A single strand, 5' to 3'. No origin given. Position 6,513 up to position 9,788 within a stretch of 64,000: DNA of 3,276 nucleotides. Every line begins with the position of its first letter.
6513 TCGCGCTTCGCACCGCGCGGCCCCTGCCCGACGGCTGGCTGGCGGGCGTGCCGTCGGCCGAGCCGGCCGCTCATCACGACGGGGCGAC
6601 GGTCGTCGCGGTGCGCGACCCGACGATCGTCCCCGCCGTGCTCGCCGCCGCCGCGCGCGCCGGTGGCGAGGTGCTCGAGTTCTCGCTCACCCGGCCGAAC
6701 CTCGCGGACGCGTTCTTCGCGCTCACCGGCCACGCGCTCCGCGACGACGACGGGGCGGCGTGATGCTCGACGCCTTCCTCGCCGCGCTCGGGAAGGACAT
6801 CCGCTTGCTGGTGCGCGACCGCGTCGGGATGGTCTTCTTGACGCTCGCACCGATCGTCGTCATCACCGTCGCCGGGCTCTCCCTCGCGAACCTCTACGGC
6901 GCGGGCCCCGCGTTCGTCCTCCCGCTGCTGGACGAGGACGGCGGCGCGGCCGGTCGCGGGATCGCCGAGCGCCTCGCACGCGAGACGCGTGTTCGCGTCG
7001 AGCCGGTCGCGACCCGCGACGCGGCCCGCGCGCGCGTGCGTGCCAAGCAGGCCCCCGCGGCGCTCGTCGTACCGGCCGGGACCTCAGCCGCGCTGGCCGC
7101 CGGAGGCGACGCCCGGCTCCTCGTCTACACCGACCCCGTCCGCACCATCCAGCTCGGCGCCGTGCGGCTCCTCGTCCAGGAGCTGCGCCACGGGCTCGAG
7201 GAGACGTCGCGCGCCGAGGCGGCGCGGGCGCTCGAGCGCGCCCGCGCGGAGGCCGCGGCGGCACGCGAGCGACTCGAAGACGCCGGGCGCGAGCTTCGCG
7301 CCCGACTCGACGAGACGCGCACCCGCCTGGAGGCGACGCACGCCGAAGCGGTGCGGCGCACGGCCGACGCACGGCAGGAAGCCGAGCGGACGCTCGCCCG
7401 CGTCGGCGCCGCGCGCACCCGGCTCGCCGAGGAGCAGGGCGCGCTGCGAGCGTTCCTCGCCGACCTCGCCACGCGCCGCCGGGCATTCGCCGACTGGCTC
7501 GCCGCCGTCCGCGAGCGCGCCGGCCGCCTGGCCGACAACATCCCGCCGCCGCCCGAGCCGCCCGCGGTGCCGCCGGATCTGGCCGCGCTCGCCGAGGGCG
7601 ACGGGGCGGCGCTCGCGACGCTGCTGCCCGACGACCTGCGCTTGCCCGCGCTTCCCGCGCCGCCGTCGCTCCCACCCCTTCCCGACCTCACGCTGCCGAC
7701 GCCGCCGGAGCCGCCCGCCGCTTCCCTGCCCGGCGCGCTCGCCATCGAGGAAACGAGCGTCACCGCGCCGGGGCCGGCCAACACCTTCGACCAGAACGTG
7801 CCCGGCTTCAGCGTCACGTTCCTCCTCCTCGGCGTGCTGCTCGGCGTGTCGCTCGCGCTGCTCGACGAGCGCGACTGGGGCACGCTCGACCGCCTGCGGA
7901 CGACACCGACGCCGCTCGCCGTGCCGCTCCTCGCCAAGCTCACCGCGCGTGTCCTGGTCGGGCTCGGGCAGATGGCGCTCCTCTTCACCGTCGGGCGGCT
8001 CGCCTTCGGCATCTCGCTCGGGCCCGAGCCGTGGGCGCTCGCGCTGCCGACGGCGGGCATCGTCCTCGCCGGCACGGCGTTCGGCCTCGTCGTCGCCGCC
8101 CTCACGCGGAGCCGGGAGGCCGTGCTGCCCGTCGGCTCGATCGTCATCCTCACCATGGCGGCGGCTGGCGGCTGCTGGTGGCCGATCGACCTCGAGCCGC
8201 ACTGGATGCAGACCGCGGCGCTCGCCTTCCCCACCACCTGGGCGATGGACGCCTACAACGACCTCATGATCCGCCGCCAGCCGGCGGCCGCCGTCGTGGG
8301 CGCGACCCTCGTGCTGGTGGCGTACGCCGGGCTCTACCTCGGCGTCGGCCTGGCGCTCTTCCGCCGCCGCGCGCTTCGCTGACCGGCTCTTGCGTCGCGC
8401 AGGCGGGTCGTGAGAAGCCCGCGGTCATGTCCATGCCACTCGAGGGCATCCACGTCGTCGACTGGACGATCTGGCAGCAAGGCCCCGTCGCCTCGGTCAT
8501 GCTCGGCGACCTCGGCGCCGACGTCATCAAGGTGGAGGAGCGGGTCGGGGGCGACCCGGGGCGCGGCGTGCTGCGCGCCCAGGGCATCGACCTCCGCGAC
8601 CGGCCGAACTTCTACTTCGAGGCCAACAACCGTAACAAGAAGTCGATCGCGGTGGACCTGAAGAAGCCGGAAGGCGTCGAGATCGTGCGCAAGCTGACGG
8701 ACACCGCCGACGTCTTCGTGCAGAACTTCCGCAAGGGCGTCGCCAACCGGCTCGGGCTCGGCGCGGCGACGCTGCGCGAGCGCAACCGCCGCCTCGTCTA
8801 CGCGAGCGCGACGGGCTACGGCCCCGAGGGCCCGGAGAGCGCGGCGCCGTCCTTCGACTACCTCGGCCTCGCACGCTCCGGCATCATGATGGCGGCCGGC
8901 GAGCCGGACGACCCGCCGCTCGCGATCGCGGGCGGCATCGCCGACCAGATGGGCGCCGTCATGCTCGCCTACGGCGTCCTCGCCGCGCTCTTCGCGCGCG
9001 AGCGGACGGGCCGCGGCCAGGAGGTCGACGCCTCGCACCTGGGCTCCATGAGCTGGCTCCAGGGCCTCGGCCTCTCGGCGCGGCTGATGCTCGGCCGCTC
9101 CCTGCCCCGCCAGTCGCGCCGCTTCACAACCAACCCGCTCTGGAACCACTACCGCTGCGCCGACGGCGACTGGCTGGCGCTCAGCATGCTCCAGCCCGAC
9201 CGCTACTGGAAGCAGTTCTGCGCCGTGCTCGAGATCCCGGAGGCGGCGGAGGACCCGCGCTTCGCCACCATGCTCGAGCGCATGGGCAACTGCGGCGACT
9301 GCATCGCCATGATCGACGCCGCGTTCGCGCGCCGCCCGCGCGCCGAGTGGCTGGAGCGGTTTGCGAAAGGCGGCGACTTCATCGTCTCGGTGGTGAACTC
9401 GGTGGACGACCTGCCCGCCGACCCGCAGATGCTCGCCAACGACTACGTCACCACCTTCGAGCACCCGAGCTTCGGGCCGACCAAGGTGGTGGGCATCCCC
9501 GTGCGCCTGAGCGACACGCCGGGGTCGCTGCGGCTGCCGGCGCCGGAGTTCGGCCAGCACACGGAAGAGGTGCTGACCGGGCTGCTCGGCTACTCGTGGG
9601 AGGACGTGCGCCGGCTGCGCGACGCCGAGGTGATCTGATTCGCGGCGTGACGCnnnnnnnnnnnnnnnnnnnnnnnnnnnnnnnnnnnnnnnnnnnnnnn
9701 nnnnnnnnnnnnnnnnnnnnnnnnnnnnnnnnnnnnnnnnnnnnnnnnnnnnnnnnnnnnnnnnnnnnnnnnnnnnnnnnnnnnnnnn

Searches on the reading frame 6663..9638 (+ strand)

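Call 56: search_protein_families(library=pfam, proteins=[window:6663-9638:+], max_evalue=0.0001)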
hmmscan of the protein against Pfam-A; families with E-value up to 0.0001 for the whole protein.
window:6663-9638:+ (991 aa): 1 family
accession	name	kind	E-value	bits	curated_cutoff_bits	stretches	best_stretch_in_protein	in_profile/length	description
PF02515.22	CoA_transf_3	-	2.5e-109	366.2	23.3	1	593-967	1-366/366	CoA-transferase family III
